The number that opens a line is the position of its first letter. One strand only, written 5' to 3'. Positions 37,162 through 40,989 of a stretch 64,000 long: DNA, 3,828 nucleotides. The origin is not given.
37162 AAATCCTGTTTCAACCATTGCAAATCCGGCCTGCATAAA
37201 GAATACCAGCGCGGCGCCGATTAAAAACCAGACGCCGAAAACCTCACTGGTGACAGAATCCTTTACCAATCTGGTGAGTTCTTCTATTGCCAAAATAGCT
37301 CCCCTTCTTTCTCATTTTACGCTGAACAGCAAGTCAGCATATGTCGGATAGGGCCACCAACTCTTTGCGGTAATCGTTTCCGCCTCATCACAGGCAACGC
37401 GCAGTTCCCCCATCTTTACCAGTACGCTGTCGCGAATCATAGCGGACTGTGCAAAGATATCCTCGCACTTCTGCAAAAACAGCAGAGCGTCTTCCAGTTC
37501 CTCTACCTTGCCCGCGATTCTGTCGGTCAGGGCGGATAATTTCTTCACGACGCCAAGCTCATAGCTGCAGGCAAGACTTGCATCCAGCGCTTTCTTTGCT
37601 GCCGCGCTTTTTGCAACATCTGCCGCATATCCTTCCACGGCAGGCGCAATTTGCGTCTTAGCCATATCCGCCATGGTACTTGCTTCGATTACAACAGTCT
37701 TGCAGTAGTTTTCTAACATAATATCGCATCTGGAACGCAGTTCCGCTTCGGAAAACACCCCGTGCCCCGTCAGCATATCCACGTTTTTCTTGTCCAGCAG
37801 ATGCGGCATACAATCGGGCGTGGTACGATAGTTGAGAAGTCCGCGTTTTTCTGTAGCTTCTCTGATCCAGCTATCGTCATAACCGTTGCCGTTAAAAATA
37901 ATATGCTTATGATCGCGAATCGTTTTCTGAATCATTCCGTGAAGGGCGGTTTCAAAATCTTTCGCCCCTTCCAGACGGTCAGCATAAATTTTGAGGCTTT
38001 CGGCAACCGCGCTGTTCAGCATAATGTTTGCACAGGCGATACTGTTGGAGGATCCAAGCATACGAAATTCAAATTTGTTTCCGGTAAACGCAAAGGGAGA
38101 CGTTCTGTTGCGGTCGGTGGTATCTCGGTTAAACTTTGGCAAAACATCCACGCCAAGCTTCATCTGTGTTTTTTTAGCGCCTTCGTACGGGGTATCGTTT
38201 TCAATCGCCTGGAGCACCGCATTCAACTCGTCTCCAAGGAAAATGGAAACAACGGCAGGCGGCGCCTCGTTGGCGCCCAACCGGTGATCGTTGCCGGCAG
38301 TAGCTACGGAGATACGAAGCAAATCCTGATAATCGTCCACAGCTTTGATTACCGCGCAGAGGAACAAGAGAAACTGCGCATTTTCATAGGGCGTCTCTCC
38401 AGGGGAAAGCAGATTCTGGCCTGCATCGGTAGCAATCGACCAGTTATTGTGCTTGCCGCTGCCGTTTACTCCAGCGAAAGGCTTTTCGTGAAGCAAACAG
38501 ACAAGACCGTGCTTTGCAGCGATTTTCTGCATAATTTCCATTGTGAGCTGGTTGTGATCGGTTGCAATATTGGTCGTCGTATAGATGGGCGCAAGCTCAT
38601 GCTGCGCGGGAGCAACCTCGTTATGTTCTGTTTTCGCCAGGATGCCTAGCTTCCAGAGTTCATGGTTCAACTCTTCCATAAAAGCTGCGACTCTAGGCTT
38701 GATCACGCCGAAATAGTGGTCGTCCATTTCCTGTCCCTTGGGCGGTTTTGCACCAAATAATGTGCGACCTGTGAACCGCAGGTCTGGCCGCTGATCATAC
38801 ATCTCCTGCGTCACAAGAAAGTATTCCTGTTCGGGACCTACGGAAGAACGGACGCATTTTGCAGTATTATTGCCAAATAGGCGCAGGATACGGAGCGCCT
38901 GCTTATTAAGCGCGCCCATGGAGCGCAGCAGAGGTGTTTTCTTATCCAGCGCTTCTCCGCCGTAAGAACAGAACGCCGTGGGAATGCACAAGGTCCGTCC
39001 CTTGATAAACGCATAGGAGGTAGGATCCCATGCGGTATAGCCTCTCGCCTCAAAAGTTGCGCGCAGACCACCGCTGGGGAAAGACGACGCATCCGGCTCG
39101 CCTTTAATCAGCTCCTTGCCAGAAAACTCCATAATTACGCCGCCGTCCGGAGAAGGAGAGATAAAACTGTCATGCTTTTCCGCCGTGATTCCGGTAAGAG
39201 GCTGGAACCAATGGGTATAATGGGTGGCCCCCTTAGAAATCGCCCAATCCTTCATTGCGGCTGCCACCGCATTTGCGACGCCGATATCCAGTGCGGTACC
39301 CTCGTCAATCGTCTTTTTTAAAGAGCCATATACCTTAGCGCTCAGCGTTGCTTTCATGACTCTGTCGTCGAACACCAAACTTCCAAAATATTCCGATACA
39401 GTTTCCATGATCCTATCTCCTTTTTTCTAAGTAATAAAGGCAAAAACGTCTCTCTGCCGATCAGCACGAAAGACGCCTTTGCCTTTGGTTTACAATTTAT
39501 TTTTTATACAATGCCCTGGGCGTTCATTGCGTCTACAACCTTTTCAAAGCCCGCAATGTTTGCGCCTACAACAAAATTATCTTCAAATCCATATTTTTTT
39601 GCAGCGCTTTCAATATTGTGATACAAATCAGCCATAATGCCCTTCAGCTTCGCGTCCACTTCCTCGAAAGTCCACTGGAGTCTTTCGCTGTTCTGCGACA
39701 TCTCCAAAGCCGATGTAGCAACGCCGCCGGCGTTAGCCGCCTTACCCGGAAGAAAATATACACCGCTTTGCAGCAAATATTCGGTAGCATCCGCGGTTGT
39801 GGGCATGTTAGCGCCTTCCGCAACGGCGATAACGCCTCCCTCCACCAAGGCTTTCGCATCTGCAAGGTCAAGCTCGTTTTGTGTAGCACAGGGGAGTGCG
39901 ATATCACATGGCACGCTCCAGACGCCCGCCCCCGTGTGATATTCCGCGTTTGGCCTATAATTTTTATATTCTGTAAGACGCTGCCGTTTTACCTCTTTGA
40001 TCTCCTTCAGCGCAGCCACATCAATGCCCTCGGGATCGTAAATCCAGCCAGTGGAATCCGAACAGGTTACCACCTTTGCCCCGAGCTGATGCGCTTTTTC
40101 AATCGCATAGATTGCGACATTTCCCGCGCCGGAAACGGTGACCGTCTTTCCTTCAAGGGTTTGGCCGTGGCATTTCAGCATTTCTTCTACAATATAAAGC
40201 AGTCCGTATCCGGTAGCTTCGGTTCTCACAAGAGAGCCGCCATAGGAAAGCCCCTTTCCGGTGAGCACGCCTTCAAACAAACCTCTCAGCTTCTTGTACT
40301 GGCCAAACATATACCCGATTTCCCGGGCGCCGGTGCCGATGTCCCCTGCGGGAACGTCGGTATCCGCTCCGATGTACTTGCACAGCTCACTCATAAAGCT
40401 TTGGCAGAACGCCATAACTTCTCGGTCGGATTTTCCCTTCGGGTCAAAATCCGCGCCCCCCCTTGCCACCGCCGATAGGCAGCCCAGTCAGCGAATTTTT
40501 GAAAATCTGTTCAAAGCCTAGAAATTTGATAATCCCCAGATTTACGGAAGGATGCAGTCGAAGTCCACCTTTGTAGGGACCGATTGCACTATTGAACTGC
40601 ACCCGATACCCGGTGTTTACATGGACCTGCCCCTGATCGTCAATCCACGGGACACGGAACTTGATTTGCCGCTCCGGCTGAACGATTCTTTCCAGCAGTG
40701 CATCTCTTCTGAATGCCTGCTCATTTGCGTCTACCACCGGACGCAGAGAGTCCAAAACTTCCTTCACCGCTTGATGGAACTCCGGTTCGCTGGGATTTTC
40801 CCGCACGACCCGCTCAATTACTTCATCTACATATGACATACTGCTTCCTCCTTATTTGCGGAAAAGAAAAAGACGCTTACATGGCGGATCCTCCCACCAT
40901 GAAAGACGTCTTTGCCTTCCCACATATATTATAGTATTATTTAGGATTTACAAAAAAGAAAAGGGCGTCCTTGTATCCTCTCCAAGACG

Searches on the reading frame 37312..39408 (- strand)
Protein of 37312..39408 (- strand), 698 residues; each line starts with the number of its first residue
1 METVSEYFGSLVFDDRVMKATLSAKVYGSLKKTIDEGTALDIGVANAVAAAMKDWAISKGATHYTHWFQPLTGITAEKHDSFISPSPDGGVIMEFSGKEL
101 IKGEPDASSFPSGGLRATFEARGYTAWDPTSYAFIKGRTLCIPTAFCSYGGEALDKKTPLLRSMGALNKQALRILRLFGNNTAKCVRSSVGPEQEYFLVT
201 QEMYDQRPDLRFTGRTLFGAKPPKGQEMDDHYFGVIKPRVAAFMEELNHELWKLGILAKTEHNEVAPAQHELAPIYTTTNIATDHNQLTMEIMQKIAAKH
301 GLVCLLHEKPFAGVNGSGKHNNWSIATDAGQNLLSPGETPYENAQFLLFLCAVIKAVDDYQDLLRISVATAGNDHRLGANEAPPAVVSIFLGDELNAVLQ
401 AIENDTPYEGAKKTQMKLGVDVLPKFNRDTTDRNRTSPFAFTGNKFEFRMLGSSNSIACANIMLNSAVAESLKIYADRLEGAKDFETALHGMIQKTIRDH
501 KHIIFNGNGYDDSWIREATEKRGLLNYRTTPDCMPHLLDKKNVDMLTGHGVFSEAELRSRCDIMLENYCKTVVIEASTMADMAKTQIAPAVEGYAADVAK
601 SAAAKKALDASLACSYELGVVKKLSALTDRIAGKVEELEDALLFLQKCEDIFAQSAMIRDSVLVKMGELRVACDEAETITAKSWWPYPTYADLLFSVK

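Call 8: search_protein_families(library=pfam, proteins=[window:37312-39408:-])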
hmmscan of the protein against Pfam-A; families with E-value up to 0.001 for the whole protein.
window:37312-39408:- (698 aa): 3 families
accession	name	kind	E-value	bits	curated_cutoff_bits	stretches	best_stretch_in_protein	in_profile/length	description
PF12437.13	GSIII_N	-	1.1e-80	269.4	25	1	5-163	2-160/160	Glutamine synthetase type III N terminal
PF18318.6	Gln-synt_C-ter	-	2e-38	131.2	22.7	1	489-606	2-118/118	Glutamine synthetase C-terminal domain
PF00120.29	Gln-synt_C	-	3.5e-20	72.8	24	1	187-348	21-178/344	Glutamine synthetase, catalytic domain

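Call 52: search_protein_families(library=ncbifam, proteins=[window:37312-39408:-])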
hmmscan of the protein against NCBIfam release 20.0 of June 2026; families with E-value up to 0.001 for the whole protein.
window:37312-39408:- (698 aa): 4 families
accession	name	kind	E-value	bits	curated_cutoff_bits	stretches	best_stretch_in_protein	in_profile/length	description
TIGR00653.1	GlnA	equivalog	1.1e-14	54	429.15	1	186-342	119-283/462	type I glutamate--ammonia ligase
TIGR03105.1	gln_synth_III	equivalog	4.4e-09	35.4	469.6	1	239-335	155-251/435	type III glutamate--ammonia ligase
NF007006.0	PRK09469.1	equivalog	9.7e-08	31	845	1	251-357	200-306/469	glutamate--ammonia ligase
NF045547.1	GGputSyn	equivalog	0.00017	20.5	650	1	251-338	175-260/438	gamma-glutamylputrescine synthetase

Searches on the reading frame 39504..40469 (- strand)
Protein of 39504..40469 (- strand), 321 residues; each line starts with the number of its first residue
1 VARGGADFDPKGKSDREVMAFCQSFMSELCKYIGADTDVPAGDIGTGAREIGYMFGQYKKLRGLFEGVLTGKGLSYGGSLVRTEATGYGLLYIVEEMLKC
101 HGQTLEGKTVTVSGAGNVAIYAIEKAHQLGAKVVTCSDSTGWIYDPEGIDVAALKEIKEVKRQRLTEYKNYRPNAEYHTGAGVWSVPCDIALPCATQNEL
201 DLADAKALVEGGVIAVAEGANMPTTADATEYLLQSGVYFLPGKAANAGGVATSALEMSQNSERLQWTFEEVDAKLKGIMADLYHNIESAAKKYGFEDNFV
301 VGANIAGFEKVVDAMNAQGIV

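Call 8: search_protein_families(library=pfam, proteins=[window:39504-40469:-])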
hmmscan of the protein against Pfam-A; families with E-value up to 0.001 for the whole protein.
window:39504-40469:- (321 aa): 2 families
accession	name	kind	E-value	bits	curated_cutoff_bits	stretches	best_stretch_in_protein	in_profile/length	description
PF00208.27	ELFV_dehydrog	-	2.3e-93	312.8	23.4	1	77-319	1-241/241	Glutamate/Leucine/Phenylalanine/Valine dehydrogenase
PF02812.23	ELFV_dehydrog_N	-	1.4e-18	67.3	25.3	1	2-60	71-129/129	Glu/Leu/Phe/Val dehydrogenase, dimerisation domain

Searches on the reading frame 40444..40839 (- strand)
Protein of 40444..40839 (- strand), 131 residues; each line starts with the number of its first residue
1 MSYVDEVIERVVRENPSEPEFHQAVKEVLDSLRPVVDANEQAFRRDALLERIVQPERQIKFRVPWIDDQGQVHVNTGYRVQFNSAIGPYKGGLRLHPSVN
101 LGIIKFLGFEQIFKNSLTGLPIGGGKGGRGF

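Call 8: search_protein_families(library=pfam, proteins=[window:40444-40839:-])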
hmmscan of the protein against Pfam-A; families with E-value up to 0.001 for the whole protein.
window:40444-40839:- (131 aa): 1 family
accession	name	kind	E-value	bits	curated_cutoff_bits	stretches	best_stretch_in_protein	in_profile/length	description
PF02812.23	ELFV_dehydrog_N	-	8.6e-30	103.5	25.3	1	55-128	1-74/129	Glu/Leu/Phe/Val dehydrogenase, dimerisation domain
